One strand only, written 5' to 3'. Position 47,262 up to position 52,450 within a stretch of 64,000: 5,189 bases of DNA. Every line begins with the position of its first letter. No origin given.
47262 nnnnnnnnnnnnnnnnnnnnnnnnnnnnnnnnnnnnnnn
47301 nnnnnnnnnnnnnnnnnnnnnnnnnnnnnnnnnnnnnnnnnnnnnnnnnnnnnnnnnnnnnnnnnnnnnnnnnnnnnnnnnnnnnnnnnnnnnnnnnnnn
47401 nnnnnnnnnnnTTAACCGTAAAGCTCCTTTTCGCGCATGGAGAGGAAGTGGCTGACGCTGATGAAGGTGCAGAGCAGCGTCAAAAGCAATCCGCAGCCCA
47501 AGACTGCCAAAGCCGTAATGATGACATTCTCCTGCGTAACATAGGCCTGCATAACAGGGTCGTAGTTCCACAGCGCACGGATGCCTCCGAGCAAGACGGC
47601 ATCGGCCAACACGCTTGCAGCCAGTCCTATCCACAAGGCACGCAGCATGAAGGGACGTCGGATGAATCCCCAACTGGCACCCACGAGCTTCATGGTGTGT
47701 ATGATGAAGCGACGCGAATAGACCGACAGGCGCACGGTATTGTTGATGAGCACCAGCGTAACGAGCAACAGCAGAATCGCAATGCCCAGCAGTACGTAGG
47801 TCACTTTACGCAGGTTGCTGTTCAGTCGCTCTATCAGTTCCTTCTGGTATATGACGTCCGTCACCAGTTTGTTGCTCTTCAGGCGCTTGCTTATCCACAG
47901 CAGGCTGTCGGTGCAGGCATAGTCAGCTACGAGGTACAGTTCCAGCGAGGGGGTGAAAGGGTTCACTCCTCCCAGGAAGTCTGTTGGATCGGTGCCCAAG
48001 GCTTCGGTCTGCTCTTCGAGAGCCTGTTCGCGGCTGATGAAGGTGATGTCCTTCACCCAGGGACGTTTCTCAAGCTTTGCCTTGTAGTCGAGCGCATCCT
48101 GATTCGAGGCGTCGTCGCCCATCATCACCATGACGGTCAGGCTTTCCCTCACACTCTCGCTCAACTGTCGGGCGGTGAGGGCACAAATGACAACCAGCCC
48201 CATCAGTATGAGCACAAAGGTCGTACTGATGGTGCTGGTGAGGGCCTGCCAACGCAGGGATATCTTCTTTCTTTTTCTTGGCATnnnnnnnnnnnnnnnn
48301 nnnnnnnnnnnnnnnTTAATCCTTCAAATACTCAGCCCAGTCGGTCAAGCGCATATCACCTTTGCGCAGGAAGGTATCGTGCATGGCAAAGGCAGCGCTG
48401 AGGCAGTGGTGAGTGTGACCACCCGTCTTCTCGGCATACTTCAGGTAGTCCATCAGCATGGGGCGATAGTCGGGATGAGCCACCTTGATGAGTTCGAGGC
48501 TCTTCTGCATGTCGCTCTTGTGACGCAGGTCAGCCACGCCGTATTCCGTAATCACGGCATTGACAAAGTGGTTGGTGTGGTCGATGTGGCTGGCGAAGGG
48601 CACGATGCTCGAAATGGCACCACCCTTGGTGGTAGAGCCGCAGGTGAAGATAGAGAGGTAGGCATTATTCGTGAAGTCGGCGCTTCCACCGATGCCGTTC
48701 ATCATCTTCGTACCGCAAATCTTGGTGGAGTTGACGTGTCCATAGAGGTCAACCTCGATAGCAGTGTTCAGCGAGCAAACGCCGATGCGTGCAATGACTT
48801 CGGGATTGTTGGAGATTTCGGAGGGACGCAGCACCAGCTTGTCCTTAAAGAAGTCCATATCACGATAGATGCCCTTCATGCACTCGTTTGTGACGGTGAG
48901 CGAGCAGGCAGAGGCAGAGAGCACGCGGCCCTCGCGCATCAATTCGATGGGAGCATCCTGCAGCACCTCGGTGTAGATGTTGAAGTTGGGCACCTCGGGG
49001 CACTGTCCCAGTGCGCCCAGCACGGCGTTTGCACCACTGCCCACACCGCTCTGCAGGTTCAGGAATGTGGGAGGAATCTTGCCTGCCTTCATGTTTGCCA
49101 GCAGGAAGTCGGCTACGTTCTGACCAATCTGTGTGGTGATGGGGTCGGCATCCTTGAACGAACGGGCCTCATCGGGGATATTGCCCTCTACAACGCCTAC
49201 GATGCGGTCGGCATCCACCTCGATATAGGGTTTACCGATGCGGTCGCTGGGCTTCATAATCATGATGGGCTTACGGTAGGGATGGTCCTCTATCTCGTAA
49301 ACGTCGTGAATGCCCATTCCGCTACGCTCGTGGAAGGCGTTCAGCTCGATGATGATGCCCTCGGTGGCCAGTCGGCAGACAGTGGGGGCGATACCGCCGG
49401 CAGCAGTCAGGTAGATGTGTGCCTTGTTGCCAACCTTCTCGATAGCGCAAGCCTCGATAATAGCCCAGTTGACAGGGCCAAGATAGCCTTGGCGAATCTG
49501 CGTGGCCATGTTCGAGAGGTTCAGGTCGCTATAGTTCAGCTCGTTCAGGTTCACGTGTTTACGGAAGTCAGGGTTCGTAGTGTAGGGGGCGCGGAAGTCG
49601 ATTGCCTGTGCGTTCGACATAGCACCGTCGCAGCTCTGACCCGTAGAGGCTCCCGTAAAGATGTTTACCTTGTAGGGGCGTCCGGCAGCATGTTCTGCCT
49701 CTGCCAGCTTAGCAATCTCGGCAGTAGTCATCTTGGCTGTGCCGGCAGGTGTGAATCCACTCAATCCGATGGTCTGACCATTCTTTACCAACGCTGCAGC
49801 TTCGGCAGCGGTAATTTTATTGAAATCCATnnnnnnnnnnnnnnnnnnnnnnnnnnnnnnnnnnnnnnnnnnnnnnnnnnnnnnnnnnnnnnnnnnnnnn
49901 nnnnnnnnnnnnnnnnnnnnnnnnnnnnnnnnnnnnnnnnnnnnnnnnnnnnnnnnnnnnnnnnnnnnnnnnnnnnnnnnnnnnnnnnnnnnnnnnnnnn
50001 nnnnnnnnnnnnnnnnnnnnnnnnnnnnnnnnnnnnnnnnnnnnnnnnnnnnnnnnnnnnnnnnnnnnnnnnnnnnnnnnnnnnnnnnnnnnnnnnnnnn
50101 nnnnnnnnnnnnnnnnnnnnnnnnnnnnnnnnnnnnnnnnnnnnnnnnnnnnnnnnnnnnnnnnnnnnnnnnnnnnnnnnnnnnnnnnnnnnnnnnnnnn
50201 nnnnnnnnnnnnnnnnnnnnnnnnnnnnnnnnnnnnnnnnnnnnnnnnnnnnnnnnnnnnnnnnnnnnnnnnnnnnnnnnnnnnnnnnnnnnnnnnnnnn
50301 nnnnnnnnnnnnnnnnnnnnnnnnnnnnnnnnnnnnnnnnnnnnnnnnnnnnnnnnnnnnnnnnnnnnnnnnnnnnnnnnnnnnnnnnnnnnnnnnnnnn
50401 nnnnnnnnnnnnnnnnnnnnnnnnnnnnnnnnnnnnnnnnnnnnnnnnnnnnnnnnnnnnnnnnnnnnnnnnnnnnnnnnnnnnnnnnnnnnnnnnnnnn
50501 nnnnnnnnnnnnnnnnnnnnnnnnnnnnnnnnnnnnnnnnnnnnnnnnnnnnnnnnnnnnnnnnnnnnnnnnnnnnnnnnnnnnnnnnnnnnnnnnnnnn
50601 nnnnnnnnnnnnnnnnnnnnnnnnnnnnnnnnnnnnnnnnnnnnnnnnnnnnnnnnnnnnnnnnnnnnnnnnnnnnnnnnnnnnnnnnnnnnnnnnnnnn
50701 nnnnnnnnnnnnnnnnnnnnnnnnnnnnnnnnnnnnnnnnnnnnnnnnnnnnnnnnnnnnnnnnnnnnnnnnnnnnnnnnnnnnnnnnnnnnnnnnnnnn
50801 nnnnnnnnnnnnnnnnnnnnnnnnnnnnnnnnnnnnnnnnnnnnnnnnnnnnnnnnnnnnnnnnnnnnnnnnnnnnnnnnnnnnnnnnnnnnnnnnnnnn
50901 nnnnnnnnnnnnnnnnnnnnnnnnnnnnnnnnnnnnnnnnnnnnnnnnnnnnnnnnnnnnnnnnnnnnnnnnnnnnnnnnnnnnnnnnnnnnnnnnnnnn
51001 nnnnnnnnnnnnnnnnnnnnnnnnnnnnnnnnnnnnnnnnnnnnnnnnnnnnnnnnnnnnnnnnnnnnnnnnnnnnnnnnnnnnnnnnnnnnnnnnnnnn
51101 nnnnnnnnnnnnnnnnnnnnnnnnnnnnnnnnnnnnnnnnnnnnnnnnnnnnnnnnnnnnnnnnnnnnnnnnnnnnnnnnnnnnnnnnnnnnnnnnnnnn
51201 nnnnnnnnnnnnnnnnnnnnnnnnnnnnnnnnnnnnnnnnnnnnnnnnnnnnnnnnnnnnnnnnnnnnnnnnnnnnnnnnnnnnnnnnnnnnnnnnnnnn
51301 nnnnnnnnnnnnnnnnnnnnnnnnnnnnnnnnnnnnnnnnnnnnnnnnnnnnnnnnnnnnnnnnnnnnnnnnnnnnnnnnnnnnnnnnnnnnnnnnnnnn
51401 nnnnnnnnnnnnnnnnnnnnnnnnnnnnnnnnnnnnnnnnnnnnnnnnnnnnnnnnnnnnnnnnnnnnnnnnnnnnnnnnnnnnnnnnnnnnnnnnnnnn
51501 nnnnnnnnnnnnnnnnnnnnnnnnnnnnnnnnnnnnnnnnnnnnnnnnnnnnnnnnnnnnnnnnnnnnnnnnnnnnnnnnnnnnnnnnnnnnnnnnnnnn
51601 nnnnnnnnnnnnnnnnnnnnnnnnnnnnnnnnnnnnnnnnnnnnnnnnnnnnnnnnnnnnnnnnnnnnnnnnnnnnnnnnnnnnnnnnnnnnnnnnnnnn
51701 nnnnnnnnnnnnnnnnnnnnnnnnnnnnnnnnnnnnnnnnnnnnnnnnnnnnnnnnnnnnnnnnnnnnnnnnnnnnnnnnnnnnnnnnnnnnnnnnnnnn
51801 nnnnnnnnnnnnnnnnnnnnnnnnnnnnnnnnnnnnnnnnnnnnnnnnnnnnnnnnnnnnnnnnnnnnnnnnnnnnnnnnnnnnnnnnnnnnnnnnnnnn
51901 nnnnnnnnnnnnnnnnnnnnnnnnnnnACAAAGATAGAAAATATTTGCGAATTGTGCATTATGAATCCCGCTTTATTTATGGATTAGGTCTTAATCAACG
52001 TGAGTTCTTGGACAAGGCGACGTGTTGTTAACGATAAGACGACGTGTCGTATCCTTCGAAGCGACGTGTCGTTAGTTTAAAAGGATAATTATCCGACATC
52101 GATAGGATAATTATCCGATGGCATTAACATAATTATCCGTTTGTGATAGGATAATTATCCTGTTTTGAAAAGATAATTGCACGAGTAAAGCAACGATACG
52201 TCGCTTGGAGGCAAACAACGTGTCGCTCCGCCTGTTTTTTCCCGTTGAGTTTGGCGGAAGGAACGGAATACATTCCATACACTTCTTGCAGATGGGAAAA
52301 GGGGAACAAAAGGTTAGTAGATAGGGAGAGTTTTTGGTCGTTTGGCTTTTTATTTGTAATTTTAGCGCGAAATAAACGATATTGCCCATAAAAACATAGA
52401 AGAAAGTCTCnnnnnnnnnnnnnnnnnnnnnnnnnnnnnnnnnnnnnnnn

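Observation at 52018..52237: Ten contiguous 22-bp phased units with switching palindromic cores between divergent birA and the fucosidase gene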

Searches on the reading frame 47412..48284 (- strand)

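Call 25: search_protein_families(library=pfam, proteins=[window:47412-48284:-])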
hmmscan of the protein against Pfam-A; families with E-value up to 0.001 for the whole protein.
window:47412-48284:- (290 aa): 2 families
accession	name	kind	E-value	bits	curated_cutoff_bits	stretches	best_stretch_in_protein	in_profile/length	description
PF18075.7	FtsX_ECD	-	3e-15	57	23.5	1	50-144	2-96/96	FtsX extracellular domain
PF02687.27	FtsX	-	1.7e-13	51.1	25.5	1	168-282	3-117/120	FtsX-like permease C-terminal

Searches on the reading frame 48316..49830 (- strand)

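Call 25: search_protein_families(library=pfam, proteins=[window:48316-49830:-])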
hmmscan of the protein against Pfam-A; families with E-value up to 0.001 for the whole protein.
window:48316-49830:- (504 aa): 2 families
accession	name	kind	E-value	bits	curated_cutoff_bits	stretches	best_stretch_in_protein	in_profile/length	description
PF13336.12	AcetylCoA_hyd_C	-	8.3e-43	146.4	23.7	1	320-462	4-153/154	Acetyl-CoA hydrolase/transferase C-terminal domain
PF02550.21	AcetylCoA_hydro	-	2.2e-24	87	24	1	6-215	10-198/198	Acetyl-CoA hydrolase/transferase N-terminal domain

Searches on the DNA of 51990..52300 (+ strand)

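Call 69: search_dna_similar(query=window:51990-52300:+, collection=plasmids, mode=distant, max_evalue=0.01)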
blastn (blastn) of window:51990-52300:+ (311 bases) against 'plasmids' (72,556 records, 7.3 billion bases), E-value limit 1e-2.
No match.

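Call 70: search_dna_similar(query=window:51990-52300:+, collection=phages, mode=distant, max_evalue=0.01)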
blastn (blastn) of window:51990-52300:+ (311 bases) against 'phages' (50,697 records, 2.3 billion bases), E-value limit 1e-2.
No match.
